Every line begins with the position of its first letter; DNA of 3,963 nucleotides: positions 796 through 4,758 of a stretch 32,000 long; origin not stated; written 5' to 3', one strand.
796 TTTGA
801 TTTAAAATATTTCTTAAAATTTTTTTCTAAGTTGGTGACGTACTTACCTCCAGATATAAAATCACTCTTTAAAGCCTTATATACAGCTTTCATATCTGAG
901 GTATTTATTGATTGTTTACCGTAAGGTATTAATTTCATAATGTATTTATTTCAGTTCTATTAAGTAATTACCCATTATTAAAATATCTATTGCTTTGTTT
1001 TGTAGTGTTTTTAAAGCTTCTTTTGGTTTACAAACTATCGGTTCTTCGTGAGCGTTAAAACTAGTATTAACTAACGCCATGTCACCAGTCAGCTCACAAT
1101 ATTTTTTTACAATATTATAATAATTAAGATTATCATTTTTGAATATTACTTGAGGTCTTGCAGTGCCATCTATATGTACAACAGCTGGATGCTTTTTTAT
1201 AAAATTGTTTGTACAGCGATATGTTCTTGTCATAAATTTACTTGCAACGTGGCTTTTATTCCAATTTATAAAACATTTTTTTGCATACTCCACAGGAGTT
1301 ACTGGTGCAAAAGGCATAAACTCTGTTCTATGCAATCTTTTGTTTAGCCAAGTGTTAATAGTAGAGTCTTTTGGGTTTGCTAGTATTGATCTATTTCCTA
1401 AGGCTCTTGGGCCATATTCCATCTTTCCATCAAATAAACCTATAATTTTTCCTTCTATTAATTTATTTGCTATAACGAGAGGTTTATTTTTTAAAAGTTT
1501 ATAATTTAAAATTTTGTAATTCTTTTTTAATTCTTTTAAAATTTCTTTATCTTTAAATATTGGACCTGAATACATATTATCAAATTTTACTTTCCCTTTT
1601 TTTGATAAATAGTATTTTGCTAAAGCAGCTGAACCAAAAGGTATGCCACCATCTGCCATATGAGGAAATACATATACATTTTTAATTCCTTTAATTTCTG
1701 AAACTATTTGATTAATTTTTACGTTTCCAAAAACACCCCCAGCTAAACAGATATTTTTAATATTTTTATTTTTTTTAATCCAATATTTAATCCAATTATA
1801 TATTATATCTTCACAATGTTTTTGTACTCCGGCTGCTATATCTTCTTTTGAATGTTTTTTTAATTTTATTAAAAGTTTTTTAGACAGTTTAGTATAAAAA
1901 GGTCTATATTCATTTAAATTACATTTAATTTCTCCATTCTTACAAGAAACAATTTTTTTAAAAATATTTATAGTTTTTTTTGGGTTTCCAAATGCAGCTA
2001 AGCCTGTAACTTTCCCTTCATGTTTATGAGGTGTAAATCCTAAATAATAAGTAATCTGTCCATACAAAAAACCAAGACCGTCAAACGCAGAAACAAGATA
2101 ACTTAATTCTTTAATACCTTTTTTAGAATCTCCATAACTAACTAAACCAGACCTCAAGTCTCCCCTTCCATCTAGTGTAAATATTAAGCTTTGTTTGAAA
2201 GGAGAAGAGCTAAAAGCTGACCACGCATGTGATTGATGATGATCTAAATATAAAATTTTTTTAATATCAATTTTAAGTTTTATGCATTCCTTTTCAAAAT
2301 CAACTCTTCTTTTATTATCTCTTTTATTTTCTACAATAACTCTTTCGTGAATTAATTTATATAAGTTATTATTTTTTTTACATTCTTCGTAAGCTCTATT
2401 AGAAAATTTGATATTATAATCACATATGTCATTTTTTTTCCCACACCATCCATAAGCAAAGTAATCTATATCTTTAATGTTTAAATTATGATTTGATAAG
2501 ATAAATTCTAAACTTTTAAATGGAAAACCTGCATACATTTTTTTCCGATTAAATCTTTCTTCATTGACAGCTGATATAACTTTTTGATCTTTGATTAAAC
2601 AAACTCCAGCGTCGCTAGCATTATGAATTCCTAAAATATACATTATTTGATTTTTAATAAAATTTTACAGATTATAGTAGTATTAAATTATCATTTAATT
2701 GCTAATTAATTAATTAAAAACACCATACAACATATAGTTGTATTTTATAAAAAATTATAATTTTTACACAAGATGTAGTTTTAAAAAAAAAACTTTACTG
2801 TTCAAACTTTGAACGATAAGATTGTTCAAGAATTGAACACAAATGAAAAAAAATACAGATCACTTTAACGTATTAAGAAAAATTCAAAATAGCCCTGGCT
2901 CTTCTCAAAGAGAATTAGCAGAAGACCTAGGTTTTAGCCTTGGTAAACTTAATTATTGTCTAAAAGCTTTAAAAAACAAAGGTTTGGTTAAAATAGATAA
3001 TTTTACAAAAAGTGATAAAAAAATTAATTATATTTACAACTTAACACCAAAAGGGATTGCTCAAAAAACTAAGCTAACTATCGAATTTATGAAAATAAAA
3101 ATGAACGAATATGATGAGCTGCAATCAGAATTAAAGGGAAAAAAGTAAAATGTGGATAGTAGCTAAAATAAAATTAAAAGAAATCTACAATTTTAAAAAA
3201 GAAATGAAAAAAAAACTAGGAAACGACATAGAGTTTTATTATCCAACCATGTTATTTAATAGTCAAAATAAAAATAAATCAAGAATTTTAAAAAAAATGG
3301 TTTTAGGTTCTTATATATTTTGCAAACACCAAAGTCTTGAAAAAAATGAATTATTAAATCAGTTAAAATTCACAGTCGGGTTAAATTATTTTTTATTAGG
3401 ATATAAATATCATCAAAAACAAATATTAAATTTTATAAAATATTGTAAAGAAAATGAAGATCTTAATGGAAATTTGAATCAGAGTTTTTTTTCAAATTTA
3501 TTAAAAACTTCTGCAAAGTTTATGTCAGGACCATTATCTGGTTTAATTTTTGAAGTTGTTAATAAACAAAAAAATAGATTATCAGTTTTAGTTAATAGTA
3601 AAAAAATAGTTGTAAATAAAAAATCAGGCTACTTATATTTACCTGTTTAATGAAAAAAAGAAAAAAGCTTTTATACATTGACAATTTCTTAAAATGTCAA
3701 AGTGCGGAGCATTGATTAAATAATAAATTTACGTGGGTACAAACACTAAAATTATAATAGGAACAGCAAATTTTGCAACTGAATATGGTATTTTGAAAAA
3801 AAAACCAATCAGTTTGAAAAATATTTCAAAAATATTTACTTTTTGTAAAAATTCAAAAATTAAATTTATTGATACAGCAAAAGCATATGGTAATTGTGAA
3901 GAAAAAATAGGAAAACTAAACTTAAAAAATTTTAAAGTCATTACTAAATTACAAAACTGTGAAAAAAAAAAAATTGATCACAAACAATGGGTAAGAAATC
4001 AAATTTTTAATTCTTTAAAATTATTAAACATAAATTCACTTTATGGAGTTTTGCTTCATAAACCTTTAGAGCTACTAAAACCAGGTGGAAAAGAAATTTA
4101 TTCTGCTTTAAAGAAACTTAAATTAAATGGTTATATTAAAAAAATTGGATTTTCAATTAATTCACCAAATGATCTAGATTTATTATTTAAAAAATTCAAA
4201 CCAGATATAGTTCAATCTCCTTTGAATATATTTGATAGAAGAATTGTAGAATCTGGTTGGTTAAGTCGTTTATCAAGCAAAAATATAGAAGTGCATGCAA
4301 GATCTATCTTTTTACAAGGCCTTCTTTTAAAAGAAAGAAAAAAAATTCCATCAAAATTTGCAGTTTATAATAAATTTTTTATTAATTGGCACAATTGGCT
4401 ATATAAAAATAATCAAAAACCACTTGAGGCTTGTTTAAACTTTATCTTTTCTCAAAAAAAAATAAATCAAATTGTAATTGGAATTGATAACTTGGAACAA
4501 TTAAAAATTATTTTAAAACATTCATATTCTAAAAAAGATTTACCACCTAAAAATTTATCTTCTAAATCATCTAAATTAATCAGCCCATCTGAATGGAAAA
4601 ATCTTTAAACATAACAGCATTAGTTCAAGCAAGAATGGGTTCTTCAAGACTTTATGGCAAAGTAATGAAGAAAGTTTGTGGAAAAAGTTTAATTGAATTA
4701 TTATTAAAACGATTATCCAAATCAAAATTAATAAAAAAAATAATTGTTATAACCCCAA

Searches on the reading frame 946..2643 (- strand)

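Call 6: search_protein_families(library=pfam, proteins=[window:946-2643:-], max_evalue=0.0001)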
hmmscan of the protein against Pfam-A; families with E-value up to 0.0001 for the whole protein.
window:946-2643:- (565 aa): 3 families
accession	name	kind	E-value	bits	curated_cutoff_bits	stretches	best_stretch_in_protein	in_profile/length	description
PF16861.10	Carbam_trans_C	-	1.2e-55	188.1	27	1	392-563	1-169/170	Carbamoyltransferase C-terminus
PF02543.21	Carbam_trans_N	-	1.4e-46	160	24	1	3-339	2-345/346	Carbamoyltransferase N-terminus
PF22521.2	HypF_C_2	-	4.8e-05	23.7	27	1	247-337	146-240/241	Carbamoyltransferase, Kae1-like Domain, second subdomain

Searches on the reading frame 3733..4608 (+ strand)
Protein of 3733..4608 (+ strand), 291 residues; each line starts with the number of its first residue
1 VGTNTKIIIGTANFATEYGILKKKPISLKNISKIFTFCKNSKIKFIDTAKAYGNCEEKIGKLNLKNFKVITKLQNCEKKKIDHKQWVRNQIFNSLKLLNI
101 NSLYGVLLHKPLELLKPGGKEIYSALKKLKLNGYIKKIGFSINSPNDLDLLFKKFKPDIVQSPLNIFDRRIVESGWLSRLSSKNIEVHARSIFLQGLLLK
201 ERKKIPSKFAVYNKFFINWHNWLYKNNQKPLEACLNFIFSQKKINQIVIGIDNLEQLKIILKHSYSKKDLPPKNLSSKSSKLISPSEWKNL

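Call 6: search_protein_families(library=pfam, proteins=[window:3733-4608:+], max_evalue=0.0001)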
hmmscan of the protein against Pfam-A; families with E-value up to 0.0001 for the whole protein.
window:3733-4608:+ (291 aa): 1 family
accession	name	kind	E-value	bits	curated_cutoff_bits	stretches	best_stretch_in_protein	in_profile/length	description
PF00248.27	Aldo_ket_red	-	6e-26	91.6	24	1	6-262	1-272/291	Aldo/keto reductase family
